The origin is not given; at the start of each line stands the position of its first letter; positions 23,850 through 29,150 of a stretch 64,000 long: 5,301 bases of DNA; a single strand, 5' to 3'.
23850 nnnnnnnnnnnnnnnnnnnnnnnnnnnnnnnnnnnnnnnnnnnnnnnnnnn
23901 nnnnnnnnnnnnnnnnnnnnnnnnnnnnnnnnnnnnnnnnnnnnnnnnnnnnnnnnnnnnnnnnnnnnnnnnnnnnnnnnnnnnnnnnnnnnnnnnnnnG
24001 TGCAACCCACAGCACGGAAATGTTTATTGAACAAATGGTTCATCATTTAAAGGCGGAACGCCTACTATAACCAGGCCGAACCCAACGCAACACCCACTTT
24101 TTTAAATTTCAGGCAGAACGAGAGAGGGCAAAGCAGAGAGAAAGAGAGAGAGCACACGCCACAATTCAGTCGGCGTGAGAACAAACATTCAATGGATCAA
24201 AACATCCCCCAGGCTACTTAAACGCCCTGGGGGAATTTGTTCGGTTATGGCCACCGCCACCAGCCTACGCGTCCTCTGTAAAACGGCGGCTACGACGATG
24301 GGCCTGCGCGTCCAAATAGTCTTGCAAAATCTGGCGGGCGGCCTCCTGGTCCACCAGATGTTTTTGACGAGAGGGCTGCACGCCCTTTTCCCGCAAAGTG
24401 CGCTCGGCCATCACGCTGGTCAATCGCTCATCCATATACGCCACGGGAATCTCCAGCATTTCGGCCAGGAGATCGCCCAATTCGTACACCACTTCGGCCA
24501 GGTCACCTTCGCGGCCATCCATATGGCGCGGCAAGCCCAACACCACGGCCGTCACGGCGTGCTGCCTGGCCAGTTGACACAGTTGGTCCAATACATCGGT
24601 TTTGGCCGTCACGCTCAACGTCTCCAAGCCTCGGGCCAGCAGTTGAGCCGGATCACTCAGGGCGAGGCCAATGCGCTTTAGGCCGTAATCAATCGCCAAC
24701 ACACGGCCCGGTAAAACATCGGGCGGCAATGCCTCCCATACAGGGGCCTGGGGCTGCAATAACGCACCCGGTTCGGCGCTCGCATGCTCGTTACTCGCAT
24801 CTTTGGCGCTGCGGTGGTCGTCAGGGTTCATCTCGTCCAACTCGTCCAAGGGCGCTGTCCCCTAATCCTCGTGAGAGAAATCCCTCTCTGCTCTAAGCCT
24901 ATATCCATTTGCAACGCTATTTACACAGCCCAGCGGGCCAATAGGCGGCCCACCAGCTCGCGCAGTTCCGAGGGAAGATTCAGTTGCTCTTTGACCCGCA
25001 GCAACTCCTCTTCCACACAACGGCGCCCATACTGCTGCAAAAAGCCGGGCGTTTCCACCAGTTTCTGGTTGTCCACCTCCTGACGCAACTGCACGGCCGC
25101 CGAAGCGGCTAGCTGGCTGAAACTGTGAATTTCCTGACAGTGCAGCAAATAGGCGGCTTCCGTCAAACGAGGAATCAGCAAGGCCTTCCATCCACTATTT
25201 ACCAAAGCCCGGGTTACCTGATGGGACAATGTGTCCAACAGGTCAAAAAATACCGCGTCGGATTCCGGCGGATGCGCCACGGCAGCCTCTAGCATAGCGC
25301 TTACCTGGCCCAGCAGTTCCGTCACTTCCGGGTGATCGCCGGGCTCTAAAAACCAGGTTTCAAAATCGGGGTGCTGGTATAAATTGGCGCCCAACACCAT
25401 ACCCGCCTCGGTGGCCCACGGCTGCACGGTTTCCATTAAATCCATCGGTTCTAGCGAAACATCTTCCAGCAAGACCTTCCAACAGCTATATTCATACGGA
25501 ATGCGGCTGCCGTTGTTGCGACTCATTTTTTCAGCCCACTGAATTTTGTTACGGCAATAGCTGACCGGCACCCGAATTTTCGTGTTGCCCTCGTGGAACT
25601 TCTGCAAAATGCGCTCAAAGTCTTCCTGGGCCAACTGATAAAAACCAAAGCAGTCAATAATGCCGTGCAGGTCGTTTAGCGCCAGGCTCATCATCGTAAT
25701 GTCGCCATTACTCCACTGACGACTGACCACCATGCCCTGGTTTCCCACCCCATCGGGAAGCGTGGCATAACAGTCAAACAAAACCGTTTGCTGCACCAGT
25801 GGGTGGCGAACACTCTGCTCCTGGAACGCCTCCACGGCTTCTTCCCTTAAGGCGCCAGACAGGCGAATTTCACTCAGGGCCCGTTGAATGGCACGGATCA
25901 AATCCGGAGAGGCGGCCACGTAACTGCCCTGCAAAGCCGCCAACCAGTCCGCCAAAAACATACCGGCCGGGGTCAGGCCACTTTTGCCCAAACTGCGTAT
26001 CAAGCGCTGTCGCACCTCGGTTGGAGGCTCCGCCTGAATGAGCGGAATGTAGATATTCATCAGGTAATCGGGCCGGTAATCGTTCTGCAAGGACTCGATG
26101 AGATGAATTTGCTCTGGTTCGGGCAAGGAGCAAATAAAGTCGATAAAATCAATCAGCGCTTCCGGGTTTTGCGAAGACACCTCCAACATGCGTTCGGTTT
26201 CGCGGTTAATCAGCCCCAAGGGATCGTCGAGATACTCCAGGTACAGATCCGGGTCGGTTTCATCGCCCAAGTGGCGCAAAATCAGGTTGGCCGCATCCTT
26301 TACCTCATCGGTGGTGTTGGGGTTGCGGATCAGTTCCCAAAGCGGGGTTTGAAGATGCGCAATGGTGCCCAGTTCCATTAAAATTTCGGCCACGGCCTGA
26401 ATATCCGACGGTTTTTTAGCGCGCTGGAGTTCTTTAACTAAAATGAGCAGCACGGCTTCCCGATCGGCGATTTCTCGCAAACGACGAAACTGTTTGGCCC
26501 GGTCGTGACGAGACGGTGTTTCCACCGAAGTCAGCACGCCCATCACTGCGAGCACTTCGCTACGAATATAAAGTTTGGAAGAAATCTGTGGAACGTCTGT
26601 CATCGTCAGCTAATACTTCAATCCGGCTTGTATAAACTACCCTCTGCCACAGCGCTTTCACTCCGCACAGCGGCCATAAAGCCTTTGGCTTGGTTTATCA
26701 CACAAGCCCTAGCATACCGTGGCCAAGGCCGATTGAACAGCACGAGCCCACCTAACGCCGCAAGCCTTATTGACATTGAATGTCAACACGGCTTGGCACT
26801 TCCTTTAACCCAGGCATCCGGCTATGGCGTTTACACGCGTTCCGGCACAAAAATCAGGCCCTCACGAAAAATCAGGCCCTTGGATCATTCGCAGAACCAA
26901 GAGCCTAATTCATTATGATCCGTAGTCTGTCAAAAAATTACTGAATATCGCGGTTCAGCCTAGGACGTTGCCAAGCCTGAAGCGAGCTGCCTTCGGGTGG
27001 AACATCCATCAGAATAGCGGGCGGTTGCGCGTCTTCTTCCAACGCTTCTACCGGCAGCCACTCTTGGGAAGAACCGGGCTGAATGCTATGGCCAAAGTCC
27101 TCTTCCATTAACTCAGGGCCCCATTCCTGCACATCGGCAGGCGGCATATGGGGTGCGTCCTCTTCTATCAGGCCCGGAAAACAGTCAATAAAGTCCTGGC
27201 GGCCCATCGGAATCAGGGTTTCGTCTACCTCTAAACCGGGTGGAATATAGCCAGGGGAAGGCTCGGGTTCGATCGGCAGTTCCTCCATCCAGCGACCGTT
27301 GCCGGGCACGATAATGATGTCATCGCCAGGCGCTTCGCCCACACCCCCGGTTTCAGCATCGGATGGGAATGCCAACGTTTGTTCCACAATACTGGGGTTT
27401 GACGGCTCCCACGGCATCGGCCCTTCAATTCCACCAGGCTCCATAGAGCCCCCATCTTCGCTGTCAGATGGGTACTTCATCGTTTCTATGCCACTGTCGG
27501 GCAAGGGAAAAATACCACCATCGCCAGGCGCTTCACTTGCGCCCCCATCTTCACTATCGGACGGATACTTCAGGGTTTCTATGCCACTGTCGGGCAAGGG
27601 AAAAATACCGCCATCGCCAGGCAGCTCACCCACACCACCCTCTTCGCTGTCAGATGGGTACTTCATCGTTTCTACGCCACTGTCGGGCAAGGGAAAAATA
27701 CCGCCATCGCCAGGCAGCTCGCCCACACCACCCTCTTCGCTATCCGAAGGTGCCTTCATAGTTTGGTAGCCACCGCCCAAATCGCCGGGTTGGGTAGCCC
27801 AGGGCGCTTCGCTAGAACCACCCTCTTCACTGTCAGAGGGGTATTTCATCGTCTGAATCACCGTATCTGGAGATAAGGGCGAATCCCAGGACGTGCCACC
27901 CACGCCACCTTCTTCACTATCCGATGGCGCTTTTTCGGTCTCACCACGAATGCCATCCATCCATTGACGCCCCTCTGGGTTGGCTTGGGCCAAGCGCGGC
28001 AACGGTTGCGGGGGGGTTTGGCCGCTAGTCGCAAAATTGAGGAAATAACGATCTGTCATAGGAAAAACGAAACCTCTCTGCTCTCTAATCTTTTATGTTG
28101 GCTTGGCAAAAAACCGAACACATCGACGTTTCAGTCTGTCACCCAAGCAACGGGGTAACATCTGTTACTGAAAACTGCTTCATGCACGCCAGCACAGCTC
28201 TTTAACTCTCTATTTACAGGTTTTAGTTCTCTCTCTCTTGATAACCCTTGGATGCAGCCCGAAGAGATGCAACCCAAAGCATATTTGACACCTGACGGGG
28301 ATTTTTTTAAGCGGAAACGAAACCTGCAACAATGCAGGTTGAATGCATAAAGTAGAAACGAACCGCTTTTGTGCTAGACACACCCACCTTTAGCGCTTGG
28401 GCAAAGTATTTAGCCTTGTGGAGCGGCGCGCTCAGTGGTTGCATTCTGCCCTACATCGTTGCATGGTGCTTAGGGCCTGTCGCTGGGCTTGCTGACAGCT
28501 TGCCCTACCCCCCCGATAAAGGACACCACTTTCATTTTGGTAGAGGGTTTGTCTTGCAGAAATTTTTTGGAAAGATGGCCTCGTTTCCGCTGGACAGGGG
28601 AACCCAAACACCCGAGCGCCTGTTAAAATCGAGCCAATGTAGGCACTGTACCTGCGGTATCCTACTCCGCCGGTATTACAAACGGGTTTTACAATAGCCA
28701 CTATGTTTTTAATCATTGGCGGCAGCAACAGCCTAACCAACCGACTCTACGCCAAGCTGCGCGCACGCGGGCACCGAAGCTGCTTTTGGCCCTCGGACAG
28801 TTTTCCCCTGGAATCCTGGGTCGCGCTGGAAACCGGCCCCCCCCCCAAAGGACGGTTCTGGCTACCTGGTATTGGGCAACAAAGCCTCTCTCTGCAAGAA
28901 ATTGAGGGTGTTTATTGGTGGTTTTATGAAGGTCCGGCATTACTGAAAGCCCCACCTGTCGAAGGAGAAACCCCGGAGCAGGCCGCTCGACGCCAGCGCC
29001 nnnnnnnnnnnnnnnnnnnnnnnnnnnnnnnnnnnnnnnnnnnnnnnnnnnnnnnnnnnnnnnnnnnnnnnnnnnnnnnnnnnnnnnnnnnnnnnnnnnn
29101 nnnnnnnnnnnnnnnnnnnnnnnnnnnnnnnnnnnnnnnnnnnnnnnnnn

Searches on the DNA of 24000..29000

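Call 43: search_rna_families(source=window, start=24000, end=29000, threshold=evalue, max_evalue=1)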
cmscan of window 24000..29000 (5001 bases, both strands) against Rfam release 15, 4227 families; matches with E-value up to 1: 0.
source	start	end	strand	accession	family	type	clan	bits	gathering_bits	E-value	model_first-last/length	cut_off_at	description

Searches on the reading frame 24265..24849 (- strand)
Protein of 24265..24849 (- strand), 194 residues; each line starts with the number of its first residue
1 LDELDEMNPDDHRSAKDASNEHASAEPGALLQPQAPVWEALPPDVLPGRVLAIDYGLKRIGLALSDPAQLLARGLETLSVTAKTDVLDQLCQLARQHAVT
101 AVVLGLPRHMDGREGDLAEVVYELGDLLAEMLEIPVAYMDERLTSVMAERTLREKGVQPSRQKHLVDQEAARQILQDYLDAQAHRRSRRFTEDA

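Call 3: search_protein_families(library=pfam, proteins=[window:24265-24849:-], max_evalue=1)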
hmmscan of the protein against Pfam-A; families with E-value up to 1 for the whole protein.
window:24265-24849:- (194 aa): 1 family
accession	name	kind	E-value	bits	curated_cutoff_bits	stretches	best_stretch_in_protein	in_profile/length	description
PF03652.20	RuvX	-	1.3e-38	132.8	29.2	1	49-180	2-133/134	Holliday junction resolvase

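Call 4: search_protein_families(library=ncbifam, proteins=[window:24265-24849:-], max_evalue=1)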
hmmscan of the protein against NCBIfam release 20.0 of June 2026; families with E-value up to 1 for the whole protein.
window:24265-24849:- (194 aa): 2 families
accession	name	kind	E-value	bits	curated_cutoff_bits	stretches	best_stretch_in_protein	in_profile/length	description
TIGR00250.1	RNAse_H_YqgF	equivalog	4.3e-30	104.4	43.25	1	51-180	1-130/130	Holliday junction resolvase RuvX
NF001026.0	PRK00109.2-2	equivalog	1.1e-10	41.6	155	1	50-181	3-128/130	Holliday junction resolvase RuvX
